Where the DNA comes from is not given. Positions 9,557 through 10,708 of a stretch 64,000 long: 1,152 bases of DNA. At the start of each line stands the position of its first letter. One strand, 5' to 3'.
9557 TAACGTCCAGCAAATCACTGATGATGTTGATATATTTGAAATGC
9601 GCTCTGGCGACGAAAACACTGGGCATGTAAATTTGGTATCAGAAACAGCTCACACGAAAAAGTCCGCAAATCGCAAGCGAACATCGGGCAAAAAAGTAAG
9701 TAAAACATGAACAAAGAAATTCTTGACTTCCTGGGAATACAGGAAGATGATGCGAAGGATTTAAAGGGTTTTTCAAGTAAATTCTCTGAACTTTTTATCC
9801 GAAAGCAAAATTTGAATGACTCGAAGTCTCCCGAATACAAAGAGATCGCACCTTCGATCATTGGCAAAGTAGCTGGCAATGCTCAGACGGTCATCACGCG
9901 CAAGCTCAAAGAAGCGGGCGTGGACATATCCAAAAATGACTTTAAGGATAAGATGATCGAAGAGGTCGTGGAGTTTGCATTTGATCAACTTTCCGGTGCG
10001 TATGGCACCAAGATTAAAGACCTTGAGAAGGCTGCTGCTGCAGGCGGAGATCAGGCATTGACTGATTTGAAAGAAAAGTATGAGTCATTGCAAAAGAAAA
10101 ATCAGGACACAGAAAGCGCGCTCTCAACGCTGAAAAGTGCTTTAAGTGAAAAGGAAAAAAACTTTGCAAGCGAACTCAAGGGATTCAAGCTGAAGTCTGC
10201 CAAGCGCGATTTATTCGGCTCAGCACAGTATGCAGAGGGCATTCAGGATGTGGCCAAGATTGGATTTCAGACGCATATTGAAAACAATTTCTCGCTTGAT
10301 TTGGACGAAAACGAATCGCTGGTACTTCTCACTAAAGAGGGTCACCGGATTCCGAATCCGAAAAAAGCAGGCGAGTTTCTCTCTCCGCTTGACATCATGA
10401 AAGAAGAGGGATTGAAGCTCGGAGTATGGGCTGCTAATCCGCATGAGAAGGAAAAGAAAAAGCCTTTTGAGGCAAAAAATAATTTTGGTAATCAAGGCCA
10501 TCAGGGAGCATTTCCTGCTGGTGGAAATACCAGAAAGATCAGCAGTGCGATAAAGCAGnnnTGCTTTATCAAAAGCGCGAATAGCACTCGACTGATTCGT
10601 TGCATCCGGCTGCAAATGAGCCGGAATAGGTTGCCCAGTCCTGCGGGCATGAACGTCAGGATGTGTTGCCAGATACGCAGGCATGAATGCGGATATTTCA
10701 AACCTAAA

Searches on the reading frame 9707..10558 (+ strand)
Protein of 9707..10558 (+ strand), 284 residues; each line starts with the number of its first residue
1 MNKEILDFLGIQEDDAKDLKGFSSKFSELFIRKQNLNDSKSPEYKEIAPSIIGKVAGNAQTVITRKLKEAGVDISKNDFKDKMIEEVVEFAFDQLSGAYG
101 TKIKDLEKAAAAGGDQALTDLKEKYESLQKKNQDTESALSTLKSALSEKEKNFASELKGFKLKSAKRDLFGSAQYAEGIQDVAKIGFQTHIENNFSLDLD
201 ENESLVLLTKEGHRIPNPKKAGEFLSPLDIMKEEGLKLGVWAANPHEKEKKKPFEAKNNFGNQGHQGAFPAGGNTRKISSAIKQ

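Call 53: search_protein_families(library=pfam, max_evalue=0.001, proteins=[window:9707-10558:+])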
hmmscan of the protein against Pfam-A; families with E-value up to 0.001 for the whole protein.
window:9707-10558:+ (284 aa): 2 families
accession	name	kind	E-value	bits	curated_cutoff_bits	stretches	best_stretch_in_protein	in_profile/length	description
PF10174.14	Cast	-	3.7e-05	22.6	29.1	1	114-152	413-451/766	RIM-binding protein of the cytomatrix active zone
PF05823.17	Gp-FAR-1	-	0.00029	21.7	29.2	1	78-167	2-92/149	Nematode fatty acid retinoid binding protein (Gp-FAR-1)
